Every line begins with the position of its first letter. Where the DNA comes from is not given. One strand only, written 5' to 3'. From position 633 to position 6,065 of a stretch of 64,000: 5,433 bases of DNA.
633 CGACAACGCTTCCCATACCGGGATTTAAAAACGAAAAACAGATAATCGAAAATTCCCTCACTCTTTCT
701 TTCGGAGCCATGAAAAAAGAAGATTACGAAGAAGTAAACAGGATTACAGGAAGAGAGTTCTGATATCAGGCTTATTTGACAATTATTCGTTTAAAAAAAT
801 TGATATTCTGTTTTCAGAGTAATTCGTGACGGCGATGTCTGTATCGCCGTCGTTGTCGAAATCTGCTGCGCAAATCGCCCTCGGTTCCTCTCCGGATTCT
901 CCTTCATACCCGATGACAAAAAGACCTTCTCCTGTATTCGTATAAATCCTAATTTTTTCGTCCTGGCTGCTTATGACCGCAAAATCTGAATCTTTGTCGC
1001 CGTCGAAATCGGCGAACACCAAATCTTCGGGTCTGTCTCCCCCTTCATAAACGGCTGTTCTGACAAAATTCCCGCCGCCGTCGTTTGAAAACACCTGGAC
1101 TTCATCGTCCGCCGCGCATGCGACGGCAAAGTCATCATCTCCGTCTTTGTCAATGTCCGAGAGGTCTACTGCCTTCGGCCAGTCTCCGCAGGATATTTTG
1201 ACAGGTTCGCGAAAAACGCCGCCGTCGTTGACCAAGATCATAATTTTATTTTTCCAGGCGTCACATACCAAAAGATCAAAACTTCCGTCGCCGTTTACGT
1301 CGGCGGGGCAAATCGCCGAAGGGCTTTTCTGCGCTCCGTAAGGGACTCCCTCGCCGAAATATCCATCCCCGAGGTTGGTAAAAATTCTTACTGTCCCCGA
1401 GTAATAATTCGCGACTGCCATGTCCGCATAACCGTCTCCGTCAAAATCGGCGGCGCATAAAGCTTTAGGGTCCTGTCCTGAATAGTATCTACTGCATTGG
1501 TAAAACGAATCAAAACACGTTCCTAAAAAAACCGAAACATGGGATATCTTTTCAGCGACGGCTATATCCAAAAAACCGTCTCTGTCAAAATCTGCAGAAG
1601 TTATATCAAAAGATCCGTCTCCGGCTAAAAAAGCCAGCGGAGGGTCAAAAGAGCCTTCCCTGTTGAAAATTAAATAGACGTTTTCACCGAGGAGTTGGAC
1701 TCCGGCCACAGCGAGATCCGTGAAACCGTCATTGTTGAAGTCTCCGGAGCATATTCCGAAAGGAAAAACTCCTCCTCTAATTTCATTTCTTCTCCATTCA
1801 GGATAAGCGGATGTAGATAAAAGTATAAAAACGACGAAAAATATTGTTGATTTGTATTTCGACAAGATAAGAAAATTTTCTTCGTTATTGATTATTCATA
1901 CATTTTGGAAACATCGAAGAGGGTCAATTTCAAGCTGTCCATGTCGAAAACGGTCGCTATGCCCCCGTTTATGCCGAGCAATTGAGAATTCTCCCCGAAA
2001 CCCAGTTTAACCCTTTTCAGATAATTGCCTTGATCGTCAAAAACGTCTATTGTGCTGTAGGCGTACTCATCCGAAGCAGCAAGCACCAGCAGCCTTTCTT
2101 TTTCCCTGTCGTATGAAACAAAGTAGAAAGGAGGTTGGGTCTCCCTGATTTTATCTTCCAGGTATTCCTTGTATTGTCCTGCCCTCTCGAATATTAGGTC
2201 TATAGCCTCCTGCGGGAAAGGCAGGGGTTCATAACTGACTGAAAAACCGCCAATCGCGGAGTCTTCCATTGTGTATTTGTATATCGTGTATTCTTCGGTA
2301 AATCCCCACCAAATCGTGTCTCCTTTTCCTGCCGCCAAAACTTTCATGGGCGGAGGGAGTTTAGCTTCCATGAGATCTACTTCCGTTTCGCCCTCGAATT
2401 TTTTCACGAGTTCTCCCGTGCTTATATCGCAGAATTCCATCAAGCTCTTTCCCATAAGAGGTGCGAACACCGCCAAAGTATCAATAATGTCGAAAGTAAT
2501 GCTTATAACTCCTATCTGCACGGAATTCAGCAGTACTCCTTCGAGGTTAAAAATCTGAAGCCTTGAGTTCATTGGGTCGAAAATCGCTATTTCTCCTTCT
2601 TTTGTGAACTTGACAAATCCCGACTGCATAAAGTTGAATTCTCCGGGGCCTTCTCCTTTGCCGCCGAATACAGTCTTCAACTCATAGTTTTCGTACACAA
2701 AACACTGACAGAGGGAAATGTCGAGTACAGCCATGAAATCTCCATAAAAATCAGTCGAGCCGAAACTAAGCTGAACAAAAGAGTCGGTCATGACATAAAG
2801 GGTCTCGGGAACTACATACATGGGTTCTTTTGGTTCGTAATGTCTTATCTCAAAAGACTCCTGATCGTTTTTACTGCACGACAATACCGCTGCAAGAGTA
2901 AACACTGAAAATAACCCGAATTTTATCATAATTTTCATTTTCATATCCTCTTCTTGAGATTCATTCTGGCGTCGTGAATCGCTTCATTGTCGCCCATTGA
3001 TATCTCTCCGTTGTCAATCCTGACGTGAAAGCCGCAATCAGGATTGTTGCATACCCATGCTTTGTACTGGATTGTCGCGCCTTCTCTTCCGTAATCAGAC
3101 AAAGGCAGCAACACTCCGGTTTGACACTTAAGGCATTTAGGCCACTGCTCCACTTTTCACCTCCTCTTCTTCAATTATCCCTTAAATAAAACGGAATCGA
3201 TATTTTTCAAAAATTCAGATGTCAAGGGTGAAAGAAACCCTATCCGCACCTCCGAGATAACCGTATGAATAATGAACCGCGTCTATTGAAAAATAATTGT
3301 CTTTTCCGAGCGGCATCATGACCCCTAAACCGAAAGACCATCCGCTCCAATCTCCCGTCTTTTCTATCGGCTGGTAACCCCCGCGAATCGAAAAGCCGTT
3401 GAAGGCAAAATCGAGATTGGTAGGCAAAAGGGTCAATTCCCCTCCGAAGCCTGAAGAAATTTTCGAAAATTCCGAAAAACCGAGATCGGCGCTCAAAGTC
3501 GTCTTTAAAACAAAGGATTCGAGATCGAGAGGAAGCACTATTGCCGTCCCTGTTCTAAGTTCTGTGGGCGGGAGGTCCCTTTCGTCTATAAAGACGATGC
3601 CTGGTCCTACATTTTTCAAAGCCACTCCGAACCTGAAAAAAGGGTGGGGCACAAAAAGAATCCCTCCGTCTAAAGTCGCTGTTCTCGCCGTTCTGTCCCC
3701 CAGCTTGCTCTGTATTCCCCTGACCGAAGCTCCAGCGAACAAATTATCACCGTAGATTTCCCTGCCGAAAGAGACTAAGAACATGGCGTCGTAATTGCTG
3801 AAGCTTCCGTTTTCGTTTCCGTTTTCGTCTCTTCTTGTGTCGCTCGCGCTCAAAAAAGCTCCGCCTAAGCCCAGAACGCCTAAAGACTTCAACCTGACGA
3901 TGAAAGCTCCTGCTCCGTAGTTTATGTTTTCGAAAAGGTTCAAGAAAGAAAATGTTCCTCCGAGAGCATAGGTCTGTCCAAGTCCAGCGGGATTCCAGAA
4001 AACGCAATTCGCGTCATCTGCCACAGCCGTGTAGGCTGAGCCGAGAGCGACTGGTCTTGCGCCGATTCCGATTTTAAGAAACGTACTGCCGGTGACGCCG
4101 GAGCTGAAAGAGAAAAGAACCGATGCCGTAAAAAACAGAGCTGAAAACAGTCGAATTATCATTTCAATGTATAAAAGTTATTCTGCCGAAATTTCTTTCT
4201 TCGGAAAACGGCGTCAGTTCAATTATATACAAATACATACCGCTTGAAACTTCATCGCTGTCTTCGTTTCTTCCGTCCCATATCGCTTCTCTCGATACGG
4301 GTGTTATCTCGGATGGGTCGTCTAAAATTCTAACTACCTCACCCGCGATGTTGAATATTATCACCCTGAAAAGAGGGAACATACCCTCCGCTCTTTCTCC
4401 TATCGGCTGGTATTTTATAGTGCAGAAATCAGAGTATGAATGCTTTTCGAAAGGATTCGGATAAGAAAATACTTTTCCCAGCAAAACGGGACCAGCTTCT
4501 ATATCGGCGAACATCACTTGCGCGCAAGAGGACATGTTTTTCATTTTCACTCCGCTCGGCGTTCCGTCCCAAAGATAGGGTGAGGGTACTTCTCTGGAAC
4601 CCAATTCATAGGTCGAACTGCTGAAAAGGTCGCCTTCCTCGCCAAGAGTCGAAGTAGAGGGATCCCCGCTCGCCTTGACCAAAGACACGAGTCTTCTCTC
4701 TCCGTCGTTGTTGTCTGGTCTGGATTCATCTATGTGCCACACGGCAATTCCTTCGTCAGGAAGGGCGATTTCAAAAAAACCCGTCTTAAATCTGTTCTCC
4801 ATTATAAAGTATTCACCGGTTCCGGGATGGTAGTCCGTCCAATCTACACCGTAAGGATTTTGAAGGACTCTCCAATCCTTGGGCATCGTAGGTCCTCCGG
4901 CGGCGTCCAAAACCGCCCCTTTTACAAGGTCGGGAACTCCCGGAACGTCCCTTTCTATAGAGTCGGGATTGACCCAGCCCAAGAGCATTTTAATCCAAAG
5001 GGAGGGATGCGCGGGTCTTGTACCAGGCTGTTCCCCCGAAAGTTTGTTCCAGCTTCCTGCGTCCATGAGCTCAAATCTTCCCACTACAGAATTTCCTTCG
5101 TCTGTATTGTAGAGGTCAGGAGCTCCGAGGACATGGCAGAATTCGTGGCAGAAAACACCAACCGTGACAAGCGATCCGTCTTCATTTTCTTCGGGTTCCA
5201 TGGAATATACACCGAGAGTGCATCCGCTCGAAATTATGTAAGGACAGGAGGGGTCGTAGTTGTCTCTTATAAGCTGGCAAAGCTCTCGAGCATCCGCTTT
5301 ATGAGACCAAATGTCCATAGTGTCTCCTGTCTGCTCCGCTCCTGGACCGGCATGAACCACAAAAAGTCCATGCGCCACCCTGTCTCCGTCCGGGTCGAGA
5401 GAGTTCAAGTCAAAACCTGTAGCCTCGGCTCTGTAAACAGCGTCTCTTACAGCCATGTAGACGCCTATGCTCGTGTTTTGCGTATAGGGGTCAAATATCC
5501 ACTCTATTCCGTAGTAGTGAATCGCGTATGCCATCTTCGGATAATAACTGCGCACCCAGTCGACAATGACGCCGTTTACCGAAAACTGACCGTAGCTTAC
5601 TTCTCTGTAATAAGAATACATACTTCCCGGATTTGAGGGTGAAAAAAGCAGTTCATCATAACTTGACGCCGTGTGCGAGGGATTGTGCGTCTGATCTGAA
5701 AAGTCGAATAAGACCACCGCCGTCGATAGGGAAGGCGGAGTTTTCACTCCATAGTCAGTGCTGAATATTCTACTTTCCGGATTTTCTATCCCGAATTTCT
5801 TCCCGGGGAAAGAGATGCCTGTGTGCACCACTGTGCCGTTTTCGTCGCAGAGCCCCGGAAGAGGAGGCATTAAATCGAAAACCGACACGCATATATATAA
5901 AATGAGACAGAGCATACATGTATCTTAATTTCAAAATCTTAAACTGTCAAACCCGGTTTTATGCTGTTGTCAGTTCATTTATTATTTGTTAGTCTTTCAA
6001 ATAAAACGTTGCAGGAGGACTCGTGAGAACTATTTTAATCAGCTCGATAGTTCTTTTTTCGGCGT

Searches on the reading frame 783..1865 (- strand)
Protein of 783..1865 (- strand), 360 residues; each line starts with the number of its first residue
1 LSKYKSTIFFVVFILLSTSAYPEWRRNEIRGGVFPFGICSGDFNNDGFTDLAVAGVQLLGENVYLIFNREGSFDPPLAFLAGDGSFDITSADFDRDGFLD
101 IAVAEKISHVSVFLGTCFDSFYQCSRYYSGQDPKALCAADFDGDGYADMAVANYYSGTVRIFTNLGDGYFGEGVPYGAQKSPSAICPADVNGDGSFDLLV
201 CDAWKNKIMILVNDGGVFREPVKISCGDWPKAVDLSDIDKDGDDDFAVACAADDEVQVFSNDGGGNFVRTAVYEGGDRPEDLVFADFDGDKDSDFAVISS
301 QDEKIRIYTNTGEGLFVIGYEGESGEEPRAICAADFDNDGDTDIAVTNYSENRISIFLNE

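Call 35: search_protein_families(library=pfam, proteins=[window:783-1865:-], max_evalue=0.001)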
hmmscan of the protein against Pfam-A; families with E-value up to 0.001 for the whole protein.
window:783-1865:- (360 aa): 3 families
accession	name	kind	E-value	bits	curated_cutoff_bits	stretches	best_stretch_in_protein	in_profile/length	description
PF13517.12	FG-GAP_3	-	3.2e-45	153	26.9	5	140-200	1-61/61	FG-GAP-like repeat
PF01839.29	FG-GAP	-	5.1e-32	109.7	22.1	3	135-161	4-36/37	FG-GAP repeat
PF14783.12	BBS2_Mid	-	1e-05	26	27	0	282-310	2-29/108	Ciliary BBSome complex subunit 2, middle region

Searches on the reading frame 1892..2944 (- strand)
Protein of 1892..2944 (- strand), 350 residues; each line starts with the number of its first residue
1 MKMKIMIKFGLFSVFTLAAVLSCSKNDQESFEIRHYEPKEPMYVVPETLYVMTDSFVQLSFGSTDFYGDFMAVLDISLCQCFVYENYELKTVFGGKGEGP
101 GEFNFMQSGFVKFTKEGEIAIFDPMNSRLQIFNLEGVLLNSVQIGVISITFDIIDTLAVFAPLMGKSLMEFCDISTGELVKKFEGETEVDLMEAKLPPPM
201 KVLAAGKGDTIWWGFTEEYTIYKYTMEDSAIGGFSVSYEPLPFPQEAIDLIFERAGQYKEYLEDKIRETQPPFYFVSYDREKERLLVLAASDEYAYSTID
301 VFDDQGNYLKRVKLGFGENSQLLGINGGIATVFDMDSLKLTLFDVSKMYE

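Call 35: search_protein_families(library=pfam, proteins=[window:1892-2944:-], max_evalue=0.001)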
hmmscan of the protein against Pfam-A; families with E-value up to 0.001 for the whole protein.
window:1892-2944:- (350 aa): 1 family
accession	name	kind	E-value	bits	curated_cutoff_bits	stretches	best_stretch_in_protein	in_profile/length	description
PF17170.10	DUF5128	-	2.7e-05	23.9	22.9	1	67-136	52-121/321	6-bladed beta-propeller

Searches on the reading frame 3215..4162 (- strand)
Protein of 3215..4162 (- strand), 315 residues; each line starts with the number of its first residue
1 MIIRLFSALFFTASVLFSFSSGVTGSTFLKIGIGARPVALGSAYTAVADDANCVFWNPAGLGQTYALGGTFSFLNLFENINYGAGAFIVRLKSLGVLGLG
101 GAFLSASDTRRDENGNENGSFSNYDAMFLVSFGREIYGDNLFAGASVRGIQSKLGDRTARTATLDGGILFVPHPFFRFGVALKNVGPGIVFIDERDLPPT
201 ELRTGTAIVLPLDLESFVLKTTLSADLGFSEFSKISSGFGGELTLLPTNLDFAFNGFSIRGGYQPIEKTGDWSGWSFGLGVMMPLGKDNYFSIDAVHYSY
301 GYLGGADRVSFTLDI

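Call 35: search_protein_families(library=pfam, proteins=[window:3215-4162:-], max_evalue=0.001)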
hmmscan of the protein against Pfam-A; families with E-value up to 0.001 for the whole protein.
window:3215-4162:- (315 aa): 0 families

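Call 86: search_solved_structures(query=window:3215-4162:-, max_evalue=1, show_alignments=1)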
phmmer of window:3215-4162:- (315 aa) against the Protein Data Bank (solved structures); distinct sequences matched with E-value up to 1: 0.

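Call 87: search_solved_structures(query=A8, max_evalue=1)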
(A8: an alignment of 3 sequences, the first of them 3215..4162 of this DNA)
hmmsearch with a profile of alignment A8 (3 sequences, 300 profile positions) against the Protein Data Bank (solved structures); distinct sequences matched with E-value up to 1: 14.
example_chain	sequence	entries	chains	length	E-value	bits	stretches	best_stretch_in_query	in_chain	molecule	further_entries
8pql_U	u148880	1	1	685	2.6e-12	50.2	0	212-252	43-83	Ubiquitin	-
8pql_E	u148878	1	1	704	3.3e-12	49.8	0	212-252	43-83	Polyubiquitin-C,Nucleotide exchange factor SIL1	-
8q7r_U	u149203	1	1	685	4.4e-12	49.4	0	213-252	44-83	Ubiquitin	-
6h3i_F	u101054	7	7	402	1.3e-05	28.2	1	22-190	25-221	PorV | Type IX secretion system protein PorV domain-containing protein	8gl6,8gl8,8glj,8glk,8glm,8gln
5b83_A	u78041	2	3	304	5.6e-05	26.1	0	213-252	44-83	tetra ubiquitin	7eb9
7yui_A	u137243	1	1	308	5.9e-05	26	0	213-252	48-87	Polyubiquitin-C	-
5h07_A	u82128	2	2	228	0.0052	19.6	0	213-252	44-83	Polyubiquitin-C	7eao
2w9n_A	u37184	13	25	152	0.74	12.5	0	212-252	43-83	UBIQUITIN | Polyubiquitin-C | Polyubiquitin-B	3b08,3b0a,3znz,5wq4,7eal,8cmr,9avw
2zvn_A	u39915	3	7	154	0.76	12.5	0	212-252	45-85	UBC protein | Ubiquitin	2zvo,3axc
5vix_A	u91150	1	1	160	0.79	12.4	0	213-252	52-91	Polyubiquitin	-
4ksl_D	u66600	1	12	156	0.79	12.4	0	212-252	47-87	Polyubiquitin-C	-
7tv4_C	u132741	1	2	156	0.79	12.4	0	212-252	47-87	Polyubiquitin-C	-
4zqs_A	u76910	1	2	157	0.81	12.4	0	212-252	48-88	ubiquitin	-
6n5m_A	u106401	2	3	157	0.81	12.4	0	212-252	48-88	Polyubiquitin-C | Ubiquitin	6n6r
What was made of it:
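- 3215..4162 (-): Context, not part of the operon: a PorV/PorQ-family outer-membrane protein gene. It starts 1 nt after a CTD-bearing M6/InhA peptidase gene (4164-5915). It is evidence that this genome has T9SS-type sorting components. Profile A8 hits F. johnsoniae PorV 6H3I_F at E 1.3e-5 (call 87).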

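Call 93: find_homologous_proteins(query=window:3215-4162:-)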
Query window:3215-4162:- (315 aa): 688 proteins with E <= 0.001 among 7532 candidates; the best 120 are listed.
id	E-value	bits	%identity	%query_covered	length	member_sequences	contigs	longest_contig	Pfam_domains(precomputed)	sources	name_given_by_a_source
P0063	6.0e-203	691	100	100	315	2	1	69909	-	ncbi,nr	ncbi:PorV/PorQ family protein [candidate division WOR-3 bacterium]|nr:PorV/PorQ family protein [cand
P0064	4.2e-173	593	84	99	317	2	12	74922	-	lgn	-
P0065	4.6e-172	590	86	96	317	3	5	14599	-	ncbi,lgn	-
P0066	2.0e-138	479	70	95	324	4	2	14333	-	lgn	-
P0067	9.9e-125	434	63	95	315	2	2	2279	-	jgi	-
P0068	1.3e-64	237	42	98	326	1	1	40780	-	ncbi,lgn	-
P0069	7.7e-54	201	41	99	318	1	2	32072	-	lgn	-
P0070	1.1e-53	201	39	98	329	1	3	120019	-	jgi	jgi:hypothetical protein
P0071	2.3e-50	190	39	94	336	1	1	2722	-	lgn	-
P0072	1.6e-49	187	38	91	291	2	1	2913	-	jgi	jgi:hypothetical protein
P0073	1.8e-49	187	36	98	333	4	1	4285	-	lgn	-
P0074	3.5e-49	186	39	94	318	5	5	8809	-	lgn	-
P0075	7.3e-49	185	38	94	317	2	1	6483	-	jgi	jgi:hypothetical protein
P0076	5.7e-48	182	38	98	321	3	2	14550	-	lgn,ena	-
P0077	1.0e-47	181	38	97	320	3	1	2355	-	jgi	-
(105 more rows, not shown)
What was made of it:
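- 3215..4162 (-): NCBI names the identical protein 'PorV/PorQ family protein' (call 93).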

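Call 101: find_encoding_contigs(protein=P0063, flank=10000, max_places=2)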
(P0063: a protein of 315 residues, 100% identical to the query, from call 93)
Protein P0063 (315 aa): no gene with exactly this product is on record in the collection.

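Call 102: find_encoding_contigs(protein=P0064, flank=10000, max_places=1)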
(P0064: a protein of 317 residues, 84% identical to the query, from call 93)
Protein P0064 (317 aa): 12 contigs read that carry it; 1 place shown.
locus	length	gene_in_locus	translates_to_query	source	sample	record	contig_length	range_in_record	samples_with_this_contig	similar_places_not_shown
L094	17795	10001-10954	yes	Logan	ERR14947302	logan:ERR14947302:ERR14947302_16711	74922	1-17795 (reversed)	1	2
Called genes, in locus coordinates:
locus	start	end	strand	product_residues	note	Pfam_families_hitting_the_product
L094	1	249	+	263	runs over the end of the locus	PF01012:ETF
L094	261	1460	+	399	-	PF00037:Fer4 (weak), PF12838:Fer4_7, PF13187:Fer4_9 (weak), PF13237:Fer4_10 (weak), PF14697:Fer4_21 (weak), PF00037:Fer4, PF01012:ETF, PF00766:ETF_alpha, +4 more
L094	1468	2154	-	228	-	PF00657:Lipase_GDSL (weak), PF04311:DUF459, PF13472:Lipase_GDSL_2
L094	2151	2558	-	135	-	PF19571:ACT_8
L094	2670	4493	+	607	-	PF01590:GAF, PF13185:GAF_2, PF00512:HisKA, PF02518:HATPase_c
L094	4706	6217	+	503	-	PF02310:B12-binding (faint), PF04055:Radical_SAM, PF13282:DUF4070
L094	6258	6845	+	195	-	PF13580:SIS_2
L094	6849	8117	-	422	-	-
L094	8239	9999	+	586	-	PF05547:Peptidase_M6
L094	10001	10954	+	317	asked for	-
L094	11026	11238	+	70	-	-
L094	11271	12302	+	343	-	-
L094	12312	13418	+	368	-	-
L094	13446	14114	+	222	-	-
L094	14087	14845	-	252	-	PF06271:RDD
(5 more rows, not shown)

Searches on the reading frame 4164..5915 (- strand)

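Call 35: search_protein_families(library=pfam, proteins=[window:4164-5915:-], max_evalue=0.001)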
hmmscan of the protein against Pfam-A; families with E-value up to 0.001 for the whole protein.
window:4164-5915:- (583 aa): 2 families
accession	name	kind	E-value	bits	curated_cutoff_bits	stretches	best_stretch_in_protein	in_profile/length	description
PF05547.17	Peptidase_M6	-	2e-20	73.7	22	1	81-314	44-293/294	Immune inhibitor A peptidase M6, catalytic domain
PF13585.12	CHU_C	-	0.0003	21.3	27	0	512-573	25-78/86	CHU_C Type IX secretion signal domain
